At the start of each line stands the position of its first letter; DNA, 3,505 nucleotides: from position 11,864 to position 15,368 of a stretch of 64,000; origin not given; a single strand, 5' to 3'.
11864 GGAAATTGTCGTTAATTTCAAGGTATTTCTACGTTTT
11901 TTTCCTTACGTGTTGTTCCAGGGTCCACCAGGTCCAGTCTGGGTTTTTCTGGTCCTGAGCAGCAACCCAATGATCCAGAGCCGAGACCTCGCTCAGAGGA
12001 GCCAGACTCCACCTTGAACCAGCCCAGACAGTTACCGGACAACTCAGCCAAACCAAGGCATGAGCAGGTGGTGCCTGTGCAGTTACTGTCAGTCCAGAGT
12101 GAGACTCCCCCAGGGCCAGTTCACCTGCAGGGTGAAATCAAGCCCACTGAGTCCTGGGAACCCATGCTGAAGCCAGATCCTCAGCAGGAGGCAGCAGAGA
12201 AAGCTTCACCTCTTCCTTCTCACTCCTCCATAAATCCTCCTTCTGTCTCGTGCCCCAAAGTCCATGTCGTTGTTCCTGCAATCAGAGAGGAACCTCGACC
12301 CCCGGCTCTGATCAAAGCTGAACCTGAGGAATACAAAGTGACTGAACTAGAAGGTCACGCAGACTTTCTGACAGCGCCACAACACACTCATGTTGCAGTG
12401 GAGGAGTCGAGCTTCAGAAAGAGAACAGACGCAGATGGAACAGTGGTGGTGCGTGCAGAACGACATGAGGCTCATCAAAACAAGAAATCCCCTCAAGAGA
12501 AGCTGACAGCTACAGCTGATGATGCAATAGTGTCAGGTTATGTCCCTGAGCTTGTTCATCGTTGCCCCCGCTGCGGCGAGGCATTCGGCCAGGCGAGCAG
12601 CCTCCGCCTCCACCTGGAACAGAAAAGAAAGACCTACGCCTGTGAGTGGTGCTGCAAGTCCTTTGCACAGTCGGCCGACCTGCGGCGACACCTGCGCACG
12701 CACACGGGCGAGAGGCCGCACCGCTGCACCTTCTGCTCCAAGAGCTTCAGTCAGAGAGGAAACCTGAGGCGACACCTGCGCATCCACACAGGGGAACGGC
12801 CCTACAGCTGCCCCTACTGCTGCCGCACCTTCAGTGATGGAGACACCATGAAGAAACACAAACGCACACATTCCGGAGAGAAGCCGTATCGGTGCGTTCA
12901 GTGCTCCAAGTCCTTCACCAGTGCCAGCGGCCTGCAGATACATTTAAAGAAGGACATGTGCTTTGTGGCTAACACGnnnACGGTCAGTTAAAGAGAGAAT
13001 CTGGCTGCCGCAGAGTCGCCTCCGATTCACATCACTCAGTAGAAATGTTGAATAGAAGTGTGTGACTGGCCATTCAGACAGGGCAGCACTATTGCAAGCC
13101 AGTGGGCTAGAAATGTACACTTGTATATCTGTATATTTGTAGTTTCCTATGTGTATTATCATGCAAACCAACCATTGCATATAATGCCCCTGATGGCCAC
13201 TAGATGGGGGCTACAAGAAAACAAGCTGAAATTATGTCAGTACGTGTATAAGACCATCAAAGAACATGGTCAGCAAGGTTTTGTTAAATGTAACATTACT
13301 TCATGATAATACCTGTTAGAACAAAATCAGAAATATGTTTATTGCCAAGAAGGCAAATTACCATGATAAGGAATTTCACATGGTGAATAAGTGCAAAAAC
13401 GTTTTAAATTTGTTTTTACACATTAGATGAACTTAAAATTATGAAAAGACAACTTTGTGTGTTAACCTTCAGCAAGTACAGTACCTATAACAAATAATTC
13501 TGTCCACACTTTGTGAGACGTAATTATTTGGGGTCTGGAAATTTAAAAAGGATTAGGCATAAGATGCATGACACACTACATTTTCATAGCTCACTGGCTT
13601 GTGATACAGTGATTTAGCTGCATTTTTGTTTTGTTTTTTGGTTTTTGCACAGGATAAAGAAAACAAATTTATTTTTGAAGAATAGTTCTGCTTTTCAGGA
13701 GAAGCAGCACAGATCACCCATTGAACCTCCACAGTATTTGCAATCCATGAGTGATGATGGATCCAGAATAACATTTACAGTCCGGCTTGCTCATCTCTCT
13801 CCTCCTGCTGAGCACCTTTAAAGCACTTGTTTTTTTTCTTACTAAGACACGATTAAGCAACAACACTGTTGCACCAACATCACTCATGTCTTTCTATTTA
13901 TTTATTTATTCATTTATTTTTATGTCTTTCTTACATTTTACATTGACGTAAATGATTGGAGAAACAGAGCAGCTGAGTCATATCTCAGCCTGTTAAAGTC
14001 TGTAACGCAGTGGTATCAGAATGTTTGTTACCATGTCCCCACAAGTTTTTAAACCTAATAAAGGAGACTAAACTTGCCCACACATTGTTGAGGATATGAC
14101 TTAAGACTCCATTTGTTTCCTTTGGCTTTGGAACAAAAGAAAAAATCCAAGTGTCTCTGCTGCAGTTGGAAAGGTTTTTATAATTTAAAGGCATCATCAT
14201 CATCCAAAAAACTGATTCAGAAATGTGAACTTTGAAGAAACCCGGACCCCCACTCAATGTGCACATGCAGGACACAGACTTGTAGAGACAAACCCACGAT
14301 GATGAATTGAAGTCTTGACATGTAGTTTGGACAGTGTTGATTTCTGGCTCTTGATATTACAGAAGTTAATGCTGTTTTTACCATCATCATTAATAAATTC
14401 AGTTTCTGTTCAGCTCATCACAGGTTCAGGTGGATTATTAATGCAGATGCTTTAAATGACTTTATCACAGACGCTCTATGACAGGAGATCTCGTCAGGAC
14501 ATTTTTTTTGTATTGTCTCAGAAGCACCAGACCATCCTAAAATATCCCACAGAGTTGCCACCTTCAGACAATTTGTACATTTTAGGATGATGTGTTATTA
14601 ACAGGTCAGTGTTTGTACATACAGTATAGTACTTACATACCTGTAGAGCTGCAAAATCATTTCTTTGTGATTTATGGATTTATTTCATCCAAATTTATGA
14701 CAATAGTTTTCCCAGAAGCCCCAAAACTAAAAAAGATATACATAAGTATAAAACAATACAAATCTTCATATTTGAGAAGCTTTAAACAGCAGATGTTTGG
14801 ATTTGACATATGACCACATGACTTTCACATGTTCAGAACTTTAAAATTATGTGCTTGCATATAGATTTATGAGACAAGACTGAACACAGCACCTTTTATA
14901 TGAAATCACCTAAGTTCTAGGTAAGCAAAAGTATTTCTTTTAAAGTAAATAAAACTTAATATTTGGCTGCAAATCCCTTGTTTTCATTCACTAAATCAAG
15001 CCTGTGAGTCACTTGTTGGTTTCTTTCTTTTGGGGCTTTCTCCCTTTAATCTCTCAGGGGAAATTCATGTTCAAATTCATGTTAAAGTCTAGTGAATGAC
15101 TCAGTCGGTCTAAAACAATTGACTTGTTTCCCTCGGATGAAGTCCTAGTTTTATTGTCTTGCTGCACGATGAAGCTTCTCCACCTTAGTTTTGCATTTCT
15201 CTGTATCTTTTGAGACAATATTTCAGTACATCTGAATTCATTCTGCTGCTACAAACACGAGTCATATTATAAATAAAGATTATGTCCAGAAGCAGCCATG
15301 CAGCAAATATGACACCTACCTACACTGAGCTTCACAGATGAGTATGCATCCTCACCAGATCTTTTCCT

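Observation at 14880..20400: Local duplication of a 1.5-1.6 kb Tc1-derived segment 4 kb apart, with copy 2 bracketed by a ~48-bp direct repeat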

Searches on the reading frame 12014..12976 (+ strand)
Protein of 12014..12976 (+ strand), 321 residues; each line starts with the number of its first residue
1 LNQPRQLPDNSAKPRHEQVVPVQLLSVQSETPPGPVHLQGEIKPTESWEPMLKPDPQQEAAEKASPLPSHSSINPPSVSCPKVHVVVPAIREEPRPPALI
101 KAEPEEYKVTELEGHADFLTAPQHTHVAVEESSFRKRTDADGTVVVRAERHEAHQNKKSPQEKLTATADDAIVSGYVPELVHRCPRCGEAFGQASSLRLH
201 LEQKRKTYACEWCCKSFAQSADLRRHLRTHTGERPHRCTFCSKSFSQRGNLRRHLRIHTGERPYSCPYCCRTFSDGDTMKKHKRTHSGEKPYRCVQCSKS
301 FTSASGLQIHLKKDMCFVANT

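Call 12: find_homologous_proteins(query=window:12014-12976:+, max_evalue=1e-20)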
Query window:12014-12976:+ (321 aa): 5108 proteins with E <= 1e-20 among 8000 candidates; the best 120 are listed.
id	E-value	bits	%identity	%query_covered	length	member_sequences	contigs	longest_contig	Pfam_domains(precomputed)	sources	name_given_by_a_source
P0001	4.0e-217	738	100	100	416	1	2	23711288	PF13894.13,PF13465.13,PF00096.33,PF12171.15,PF22995.3,PF13912.13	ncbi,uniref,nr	ncbi:Zinc finger protein 358 [Channa argus]|uniref:Zinc finger protein 358 n=1 Tax=Channa argus TaxI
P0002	1.6e-184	631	88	98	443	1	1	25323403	PF13894.13,PF13465.13,PF05605.19,PF00096.33,PF12171.15,PF22995.3,PF13912.13,PF21816.4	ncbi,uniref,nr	ncbi:hypothetical protein Q5P01_016812 [Channa striata]|uniref:C2H2-type domain-containing protein n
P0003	9.4e-168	576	79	100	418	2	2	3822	PF13894.13,PF13465.13,PF00096.33,PF12171.15,PF22995.3,PF13912.13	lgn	-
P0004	1.6e-165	569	82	94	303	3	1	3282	PF13894.13,PF13465.13,PF05605.19,PF00096.33,PF12171.15,PF22995.3,PF13912.13,PF21816.4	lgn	-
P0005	1.7e-165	568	80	100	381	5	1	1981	PF13894.13,PF13465.13,PF00096.33,PF12171.15,PF22995.3,PF13912.13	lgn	-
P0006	4.4e-164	564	78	100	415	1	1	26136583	PF13894.13,PF13465.13,PF00096.33,PF12171.15,PF22995.3,PF13912.13,PF21816.4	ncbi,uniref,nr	ncbi:zinc finger protein 358-like [Xiphias gladius]|uniref:zinc finger protein 358-like n=1 Tax=Xiph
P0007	6.1e-164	563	79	100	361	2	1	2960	PF13894.13,PF13465.13,PF23561.2,PF00096.33,PF12171.15,PF22995.3,PF13912.13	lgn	-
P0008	1.5e-162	559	78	100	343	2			PF13894.13,PF13465.13,PF05605.19,PF00096.33,PF12171.15,PF22995.3,PF13912.13,PF21816.4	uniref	uniref:C2H2-type domain-containing protein n=2 Tax=Mastacembelus armatus TaxID=205130 RepID=A0A3Q3N2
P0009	1.9e-162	559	78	100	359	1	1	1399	PF13894.13,PF13465.13,PF00096.33,PF12171.15,PF22995.3,PF13912.13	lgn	-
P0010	3.0e-162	558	79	100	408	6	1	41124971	PF13894.13,PF13465.13,PF00096.33,PF12171.15,PF22995.3,PF13912.13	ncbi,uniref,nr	ncbi:zinc finger protein 691-like isoform X1 [Epinephelus moara]|uniref:zinc finger protein 691-like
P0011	1.9e-161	555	75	100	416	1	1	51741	PF13894.13,PF13465.13,PF00096.33,PF12171.15,PF22995.3,PF13912.13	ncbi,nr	ncbi:hypothetical protein INR49_022916 [Caranx melampygus]|nr:hypothetical protein INR49_022916 [Car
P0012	6.9e-161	553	78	100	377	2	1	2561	PF13894.13,PF13465.13,PF05605.19,PF00096.33,PF12171.15,PF22995.3,PF13912.13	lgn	-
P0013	1.5e-160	552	75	99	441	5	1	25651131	PF13894.13,PF13465.13,PF00096.33,PF12171.15,PF22995.3,PF13912.13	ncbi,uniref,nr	ncbi:zinc finger protein 263-like isoform X2 [Seriola aureovittata]|uniref:zinc finger protein 263-l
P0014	2.0e-160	552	77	100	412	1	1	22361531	PF13894.13,PF13465.13,PF00096.33,PF12171.15,PF22995.3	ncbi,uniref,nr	ncbi:zinc finger protein 79-like [Toxotes jaculatrix]|uniref:zinc finger protein 79-like n=1 Tax=Tox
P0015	3.4e-160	551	81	93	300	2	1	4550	PF13894.13,PF13465.13,PF05605.19,PF00096.33,PF22995.3,PF13912.13,PF21816.4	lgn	-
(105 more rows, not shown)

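Call 13: find_encoding_contigs(protein=P0001, flank=10000, max_places=6)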
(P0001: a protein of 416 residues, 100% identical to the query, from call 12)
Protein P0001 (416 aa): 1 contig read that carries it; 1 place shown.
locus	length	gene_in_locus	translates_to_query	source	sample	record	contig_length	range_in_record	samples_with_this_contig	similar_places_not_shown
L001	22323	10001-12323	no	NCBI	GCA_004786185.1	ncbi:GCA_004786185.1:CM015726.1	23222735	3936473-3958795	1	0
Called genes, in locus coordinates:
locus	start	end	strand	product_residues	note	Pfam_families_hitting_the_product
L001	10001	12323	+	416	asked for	PF00096:zf-C2H2 (faint), PF12171:zf-C2H2_jaz (faint), PF13894:zf-C2H2_4 (faint), PF13912:zf-C2H2_6 (faint), PF22995:C2CH-3rd_BIRD-IDD (faint), PF13465:zf-H2C2_2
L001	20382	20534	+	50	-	-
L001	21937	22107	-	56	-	-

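Call 14: find_encoding_contigs(protein=P0002, flank=10000, max_places=6)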
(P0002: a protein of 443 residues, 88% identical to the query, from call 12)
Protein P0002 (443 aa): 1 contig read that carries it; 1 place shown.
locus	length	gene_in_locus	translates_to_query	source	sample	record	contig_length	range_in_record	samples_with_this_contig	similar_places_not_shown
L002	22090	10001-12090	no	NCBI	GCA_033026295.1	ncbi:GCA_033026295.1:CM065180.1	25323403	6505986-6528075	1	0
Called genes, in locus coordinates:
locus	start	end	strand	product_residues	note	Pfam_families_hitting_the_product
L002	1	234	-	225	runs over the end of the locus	PF04505:CD225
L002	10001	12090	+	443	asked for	PF00096:zf-C2H2 (faint), PF05605:zf-Di19 (faint), PF12171:zf-C2H2_jaz (faint), PF13894:zf-C2H2_4 (faint), PF13912:zf-C2H2_6 (faint), PF21816:Zap1_zf1 (faint), PF22995:C2CH-3rd_BIRD-IDD (faint), PF13465:zf-H2C2_2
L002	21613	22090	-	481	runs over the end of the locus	PF00168:C2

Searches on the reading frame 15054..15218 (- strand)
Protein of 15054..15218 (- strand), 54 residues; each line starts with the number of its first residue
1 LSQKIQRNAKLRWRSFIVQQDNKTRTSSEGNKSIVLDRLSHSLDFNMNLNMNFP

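Call 49: find_encoding_contigs(protein=window:15054-15218:-, flank=3000, max_places=10)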
Protein window:15054-15218:- (54 aa): no gene with exactly this product is on record in the collection.
